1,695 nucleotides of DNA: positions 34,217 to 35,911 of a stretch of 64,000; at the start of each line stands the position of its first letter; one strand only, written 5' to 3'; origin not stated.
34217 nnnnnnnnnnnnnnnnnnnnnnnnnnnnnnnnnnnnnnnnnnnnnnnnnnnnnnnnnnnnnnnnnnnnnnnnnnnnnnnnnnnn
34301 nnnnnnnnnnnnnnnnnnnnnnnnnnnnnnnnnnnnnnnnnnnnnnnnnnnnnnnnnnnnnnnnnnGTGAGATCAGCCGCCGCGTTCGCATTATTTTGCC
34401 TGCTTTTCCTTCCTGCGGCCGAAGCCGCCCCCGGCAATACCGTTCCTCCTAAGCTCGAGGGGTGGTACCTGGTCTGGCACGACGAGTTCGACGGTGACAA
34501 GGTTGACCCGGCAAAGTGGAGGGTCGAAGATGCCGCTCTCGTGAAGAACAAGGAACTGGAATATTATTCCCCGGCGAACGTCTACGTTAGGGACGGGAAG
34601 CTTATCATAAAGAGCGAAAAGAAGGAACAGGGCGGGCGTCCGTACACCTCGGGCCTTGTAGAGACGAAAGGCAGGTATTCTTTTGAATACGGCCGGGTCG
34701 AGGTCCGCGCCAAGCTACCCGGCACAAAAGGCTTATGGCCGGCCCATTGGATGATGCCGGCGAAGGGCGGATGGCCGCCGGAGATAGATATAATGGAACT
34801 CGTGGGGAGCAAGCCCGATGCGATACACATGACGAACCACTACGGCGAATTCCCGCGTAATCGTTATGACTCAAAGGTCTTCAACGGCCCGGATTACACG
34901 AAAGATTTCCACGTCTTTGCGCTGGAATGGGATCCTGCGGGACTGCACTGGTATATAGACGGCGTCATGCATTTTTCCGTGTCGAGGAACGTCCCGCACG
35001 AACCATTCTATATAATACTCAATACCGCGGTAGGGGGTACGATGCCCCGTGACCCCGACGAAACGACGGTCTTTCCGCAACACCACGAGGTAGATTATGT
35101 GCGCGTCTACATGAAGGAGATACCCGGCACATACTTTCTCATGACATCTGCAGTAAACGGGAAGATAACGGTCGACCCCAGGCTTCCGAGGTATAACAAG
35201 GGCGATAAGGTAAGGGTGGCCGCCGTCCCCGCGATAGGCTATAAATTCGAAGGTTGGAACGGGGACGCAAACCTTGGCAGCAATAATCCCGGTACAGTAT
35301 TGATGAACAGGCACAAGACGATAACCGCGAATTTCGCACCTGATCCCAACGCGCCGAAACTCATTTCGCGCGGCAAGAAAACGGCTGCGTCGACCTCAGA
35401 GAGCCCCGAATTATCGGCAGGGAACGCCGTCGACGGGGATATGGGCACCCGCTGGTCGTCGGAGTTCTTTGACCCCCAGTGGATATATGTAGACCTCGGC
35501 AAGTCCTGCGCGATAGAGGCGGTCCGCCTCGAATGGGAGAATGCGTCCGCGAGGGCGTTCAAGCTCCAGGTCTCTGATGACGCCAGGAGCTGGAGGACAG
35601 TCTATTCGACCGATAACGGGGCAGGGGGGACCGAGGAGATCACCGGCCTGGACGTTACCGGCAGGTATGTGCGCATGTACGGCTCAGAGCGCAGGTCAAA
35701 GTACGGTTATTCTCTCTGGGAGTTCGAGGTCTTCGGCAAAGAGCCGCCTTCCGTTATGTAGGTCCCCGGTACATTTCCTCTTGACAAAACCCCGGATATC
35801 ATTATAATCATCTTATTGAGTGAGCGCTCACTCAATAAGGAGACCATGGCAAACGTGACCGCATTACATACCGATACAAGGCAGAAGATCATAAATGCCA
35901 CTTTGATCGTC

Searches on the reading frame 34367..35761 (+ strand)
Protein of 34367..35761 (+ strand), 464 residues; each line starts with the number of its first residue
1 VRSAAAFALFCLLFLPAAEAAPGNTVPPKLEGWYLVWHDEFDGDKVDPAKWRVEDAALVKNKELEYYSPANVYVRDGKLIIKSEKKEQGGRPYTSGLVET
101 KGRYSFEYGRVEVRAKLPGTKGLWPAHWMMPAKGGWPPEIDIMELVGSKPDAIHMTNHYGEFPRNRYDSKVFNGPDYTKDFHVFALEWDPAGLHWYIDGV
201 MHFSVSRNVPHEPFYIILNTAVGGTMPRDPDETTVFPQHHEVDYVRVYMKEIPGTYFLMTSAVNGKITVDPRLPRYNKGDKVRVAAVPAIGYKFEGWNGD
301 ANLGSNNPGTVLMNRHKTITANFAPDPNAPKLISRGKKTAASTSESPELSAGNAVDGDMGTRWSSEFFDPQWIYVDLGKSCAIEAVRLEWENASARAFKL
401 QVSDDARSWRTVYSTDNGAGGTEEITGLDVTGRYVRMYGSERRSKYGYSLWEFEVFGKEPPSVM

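Call 26: search_protein_families(library=ncbifam, proteins=[window:34367-35761:+], max_evalue=0.01)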
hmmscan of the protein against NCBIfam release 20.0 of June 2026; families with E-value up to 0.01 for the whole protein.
window:34367-35761:+ (464 aa): 5 families
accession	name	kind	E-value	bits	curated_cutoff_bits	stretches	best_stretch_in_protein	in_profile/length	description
NF052454.1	BtaGlycanEglC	equivalog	2.1e-34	119.2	700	1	85-249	294-457/459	endo-1,3-1,4-beta-glycanase EglC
NF047856.1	BGlucanaseBglS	equivalog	5.5e-15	55.5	300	1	67-220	55-206/237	beta-glucanase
NF052392.1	BetGlycExoK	equivalog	1.2e-12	47.9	350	1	39-206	37-199/261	endo-1,3-1,4-beta-glycanase ExoK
NF041449.1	K_carrageenase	equivalog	2.1e-11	43.5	350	2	32-130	21-120/283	kappa-carrageenase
TIGR02543.1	List_Bact_rpt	repeat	0.0011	19.2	20.95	1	290-326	4-43/44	TIGR02543 family repeat protein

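Call 27: search_protein_families(library=pfam, proteins=[window:34367-35761:+], max_evalue=0.01)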
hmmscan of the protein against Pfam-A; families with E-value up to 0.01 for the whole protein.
window:34367-35761:+ (464 aa): 6 families
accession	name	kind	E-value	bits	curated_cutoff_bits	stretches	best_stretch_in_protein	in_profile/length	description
PF22633.2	F5_F8_type_C_2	-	3.6e-24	85.6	27.8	1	353-437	1-91/91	NedA-like, galactose-binding domain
PF00722.28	Glyco_hydro_16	-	3.4e-22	79.2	22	1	68-224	10-160/175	Glycosyl hydrolases family 16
PF00754.31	F5_F8_type_C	-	3.6e-22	79.3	28.2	1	340-452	3-125/127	F5/8 type C domain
PF03935.22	SKN1_KRE6_Sbg1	-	3e-19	69.3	30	2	31-130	115-222/501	Beta-glucan synthesis-associated protein SKN1/KRE6/Sbg1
PF18998.6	Flg_new_2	-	5.3e-13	49.2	23.6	1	260-326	6-72/73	Divergent InlB B-repeat domain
PF09479.16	Flg_new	-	0.0053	17.3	27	0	275-321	15-64/65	Listeria-Bacteroides repeat domain (List_Bact_rpt)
